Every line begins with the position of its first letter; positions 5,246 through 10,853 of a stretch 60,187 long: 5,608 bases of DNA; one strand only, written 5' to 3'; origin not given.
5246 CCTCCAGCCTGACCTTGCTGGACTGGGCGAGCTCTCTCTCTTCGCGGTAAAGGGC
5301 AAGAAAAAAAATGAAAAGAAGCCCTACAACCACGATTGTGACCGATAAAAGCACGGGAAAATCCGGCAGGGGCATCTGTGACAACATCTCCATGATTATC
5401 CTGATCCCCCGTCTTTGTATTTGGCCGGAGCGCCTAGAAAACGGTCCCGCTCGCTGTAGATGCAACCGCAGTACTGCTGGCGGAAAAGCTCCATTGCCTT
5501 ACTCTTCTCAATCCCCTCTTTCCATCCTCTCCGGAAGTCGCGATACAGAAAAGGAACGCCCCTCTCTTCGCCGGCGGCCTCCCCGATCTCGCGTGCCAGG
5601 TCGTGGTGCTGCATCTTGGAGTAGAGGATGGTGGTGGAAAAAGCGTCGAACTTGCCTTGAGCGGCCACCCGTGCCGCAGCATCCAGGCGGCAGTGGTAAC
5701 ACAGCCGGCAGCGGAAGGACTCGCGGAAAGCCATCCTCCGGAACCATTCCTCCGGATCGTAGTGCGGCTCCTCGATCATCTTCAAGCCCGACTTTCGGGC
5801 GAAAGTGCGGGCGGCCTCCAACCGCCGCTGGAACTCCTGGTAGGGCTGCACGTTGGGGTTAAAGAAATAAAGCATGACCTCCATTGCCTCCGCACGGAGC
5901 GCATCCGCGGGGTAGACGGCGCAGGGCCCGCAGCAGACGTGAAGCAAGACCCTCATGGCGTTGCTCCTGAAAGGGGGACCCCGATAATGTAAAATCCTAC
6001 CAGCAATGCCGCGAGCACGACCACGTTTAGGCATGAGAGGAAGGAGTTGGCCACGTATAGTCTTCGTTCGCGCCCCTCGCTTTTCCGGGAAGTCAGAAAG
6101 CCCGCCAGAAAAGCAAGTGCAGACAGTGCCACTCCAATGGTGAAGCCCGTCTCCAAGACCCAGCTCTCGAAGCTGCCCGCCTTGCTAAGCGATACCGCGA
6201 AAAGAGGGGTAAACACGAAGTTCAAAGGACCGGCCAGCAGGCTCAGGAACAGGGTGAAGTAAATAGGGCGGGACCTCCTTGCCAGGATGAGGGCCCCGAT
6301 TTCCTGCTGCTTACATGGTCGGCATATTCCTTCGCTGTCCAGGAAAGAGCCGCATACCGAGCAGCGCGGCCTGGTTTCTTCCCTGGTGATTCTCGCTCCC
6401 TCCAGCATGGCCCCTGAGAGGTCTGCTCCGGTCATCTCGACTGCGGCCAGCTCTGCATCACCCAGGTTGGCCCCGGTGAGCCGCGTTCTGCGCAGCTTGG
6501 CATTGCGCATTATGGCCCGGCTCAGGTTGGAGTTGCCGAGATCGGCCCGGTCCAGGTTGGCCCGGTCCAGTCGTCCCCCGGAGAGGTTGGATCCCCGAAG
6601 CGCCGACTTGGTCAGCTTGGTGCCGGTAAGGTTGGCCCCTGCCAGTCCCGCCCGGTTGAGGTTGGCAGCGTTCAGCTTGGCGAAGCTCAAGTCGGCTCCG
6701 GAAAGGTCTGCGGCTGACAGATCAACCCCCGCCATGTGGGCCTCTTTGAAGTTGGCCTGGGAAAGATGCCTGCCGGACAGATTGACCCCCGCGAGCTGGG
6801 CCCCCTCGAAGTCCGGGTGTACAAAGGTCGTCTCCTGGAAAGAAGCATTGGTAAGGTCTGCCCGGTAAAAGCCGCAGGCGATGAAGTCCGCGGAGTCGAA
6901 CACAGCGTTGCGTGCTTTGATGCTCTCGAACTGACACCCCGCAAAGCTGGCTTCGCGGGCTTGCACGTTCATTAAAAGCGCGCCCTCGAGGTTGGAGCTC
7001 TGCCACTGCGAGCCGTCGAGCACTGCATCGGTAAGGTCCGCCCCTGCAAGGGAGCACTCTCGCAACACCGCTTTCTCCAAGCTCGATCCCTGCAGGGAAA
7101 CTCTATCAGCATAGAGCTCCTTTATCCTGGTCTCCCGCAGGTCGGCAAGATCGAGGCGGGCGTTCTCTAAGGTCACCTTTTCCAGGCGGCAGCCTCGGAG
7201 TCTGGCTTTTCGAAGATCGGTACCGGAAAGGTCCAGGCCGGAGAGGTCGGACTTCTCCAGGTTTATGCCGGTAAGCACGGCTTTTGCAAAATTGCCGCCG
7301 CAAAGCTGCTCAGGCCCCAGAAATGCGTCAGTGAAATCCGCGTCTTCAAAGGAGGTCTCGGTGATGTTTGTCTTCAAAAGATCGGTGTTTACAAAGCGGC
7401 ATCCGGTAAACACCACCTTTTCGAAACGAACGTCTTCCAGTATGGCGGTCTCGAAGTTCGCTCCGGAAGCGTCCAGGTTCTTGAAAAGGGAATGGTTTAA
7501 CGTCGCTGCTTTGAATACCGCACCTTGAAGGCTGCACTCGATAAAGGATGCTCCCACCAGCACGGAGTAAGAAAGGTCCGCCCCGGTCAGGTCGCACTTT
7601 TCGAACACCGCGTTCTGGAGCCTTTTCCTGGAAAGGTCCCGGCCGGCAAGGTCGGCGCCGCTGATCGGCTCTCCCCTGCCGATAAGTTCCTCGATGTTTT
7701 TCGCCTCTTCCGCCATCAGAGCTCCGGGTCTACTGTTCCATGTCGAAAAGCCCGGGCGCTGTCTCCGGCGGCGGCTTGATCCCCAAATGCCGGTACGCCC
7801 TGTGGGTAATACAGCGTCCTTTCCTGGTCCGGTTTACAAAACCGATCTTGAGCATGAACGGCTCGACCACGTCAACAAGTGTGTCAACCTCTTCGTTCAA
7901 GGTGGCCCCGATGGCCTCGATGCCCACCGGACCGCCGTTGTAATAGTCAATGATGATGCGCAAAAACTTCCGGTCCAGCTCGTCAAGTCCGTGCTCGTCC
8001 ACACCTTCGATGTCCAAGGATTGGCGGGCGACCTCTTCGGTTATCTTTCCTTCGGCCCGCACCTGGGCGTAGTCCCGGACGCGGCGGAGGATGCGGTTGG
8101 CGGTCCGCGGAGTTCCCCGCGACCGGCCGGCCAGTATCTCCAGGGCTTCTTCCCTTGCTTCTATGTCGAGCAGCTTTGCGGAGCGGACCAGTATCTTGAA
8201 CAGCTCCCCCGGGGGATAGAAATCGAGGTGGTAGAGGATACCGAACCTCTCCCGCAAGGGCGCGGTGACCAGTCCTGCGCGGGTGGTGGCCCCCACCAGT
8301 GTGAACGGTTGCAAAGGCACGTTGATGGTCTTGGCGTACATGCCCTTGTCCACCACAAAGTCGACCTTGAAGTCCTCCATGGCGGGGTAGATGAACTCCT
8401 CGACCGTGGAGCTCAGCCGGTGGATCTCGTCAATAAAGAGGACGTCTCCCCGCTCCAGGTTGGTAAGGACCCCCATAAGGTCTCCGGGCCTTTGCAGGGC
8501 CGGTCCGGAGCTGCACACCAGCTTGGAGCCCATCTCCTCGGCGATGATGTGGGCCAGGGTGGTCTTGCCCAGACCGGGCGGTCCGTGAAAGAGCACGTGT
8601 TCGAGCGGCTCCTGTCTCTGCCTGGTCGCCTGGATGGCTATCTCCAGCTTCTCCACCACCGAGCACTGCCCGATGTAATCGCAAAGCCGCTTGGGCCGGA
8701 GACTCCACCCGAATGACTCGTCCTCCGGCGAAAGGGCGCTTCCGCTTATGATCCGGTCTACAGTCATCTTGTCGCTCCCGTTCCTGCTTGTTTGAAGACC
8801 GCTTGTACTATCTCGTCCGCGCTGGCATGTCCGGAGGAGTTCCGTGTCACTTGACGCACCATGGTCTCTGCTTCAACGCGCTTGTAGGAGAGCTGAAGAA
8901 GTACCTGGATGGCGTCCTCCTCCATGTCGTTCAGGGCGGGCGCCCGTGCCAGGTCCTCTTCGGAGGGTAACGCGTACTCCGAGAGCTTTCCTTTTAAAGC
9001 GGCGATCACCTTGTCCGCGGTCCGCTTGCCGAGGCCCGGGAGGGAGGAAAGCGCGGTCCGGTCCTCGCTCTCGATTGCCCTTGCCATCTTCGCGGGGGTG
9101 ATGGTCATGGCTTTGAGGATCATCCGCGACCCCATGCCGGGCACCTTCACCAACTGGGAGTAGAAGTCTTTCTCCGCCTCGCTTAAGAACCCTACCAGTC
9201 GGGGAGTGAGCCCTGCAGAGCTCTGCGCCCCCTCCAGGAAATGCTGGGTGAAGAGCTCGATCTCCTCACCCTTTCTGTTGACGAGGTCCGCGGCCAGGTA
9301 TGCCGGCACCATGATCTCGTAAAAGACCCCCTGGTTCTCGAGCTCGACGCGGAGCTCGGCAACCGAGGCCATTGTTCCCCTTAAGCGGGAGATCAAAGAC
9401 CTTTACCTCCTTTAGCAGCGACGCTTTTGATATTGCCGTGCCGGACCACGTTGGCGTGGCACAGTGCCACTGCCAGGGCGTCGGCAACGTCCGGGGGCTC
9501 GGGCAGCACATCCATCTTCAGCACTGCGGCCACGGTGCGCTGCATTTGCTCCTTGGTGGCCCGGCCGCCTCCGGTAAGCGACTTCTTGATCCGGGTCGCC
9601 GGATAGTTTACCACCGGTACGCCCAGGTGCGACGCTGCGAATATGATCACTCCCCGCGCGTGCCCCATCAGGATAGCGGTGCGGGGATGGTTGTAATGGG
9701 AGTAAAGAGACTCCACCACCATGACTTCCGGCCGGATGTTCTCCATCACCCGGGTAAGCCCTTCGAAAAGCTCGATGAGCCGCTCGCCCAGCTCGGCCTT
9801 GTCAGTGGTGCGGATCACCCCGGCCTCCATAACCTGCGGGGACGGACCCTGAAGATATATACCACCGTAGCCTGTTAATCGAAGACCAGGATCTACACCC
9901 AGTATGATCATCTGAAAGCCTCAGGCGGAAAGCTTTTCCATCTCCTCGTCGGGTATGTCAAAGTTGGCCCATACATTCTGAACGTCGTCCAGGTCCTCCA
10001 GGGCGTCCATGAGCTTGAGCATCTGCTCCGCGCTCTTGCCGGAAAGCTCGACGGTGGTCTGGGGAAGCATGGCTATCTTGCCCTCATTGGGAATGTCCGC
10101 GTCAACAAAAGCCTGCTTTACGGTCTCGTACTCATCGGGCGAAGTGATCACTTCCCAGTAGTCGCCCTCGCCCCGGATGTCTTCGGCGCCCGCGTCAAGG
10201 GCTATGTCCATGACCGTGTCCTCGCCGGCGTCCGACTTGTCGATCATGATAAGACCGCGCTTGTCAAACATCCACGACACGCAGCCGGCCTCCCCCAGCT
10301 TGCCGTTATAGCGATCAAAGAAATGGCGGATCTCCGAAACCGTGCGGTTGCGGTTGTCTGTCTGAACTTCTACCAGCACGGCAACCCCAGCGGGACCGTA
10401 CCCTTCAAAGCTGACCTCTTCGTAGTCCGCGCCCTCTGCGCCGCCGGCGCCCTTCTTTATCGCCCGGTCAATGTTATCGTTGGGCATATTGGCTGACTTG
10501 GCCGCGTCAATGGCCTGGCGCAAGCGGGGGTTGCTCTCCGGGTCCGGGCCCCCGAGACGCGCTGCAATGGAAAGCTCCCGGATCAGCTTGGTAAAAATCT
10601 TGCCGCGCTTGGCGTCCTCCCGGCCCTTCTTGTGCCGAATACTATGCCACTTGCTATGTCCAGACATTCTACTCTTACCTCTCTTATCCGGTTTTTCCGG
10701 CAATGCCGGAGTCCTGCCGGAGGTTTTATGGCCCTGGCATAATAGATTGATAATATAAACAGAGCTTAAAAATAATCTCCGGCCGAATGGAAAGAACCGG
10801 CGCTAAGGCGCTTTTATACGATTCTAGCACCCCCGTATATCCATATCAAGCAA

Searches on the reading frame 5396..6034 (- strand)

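Call 41: search_protein_families(library=pfam, proteins=[window:5396-6034:-], max_evalue=0.01)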
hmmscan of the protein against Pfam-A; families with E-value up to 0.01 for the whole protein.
window:5396-6034:- (212 aa): 1 family
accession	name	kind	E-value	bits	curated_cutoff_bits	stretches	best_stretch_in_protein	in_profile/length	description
PF02677.20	QueH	-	1.6e-60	204.6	23.5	1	29-196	1-174/175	Epoxyqueuosine reductase QueH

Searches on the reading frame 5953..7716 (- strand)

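Call 40: search_protein_families(library=pfam, proteins=[window:5953-7716:-], max_evalue=0.001)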
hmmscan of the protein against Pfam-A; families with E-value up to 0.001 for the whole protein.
window:5953-7716:- (587 aa): 5 families
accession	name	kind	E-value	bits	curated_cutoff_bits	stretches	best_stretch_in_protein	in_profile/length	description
PF00805.28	Pentapeptide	-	1.9e-72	238.6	20.2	13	318-354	3-39/40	Pentapeptide repeats (8 copies)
PF13599.13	Pentapeptide_4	-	1.5e-53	179.2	38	7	32-101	2-71/78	Pentapeptide repeat region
PF13576.12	Pentapeptide_3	-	9.7e-38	128.6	27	0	96-131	4-42/48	Pentapeptide repeats (9 copies)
PF23894.2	LD_SV2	-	2.6e-12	47.3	29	1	244-301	33-90/92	SV2A/B/C luminal domain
PF25296.1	Decapeptide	-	2.7e-05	24.4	45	0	276-343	5-72/74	Decapeptide repeat region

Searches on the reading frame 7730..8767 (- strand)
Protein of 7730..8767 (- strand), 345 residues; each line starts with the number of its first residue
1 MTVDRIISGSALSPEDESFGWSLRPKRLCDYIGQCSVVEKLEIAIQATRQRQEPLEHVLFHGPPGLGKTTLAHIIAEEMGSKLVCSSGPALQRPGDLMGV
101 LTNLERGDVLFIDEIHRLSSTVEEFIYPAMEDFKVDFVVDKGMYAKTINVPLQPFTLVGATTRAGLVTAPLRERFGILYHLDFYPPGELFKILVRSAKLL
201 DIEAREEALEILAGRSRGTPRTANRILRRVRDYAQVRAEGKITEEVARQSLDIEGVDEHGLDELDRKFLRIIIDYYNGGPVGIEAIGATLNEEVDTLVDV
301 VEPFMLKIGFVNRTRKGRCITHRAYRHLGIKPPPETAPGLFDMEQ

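Call 40: search_protein_families(library=pfam, proteins=[window:7730-8767:-], max_evalue=0.001)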
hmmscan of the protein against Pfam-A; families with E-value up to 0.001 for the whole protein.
window:7730-8767:- (345 aa): 9 families
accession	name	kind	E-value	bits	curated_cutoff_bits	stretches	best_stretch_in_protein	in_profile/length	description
PF05496.18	RuvB_N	-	1.5e-71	239.7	27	1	23-181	1-159/159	Holliday junction DNA helicase RuvB P-loop domain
PF17864.7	AAA_lid_4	-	1.5e-25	89.2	27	1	184-257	1-74/74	RuvB AAA lid domain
PF05491.19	RuvB_C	-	9.5e-24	83.6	24.7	1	258-328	1-71/72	RuvB C-terminal winged helix domain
PF00004.35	AAA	-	2.9e-19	70.3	21.2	1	58-180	1-128/131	ATPase family associated with various cellular activities (AAA)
PF07728.20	AAA_5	-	1.7e-06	28.5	22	1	57-175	1-139/139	AAA domain (dynein-related subfamily)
PF13191.12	AAA_16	-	4.3e-05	24.5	32.6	0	38-82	9-51/167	AAA ATPase domain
PF13401.12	AAA_22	-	0.00049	20.8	27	0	58-91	8-44/130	AAA domain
PF06068.19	TIP49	-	0.00076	19.2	23.8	0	32-83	27-78/347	TIP49 P-loop domain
PF01078.27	Mg_chelatase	-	0.00084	19.2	20.3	0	56-76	23-43/207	Magnesium chelatase, subunit ChlI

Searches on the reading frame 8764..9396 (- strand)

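Call 40: search_protein_families(library=pfam, proteins=[window:8764-9396:-], max_evalue=0.001)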
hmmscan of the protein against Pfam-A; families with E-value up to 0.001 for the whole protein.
window:8764-9396:- (210 aa): 2 families
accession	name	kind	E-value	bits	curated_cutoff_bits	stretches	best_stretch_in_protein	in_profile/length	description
PF01330.27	RuvA_N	-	1.9e-09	37.9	23.6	1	1-52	1-50/61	RuvA N terminal domain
PF14520.12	HHH_5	-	5.3e-08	33.7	27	1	81-135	3-56/57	Helix-hairpin-helix domain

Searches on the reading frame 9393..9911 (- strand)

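Call 40: search_protein_families(library=pfam, proteins=[window:9393-9911:-], max_evalue=0.001)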
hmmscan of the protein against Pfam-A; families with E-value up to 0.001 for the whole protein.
window:9393-9911:- (172 aa): 1 family
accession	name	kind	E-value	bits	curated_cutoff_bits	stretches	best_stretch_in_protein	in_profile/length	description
PF02075.23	RuvC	-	4.7e-38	130.8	22.2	1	3-152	1-148/148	Crossover junction endodeoxyribonuclease RuvC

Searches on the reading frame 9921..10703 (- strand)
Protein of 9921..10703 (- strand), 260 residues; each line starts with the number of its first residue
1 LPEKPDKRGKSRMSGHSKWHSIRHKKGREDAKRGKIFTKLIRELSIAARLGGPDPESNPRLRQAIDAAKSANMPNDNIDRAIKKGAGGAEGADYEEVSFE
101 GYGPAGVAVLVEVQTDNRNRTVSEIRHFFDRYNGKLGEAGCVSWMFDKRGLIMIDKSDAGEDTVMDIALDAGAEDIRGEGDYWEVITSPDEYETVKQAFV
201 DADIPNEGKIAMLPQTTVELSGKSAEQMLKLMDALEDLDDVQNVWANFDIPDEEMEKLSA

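Call 40: search_protein_families(library=pfam, proteins=[window:9921-10703:-], max_evalue=0.001)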
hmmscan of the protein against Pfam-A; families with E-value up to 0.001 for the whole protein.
window:9921-10703:- (260 aa): 2 families
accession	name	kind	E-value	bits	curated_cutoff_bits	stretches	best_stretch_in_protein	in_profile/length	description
PF01709.26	Transcrip_reg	-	1.1e-58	197.9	27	1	94-248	1-160/160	TACO1/YebC second and third domain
PF20772.2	TACO1_YebC_N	-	2.3e-35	121.3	36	1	17-87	1-72/73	TACO1/YebC protein N-terminal domain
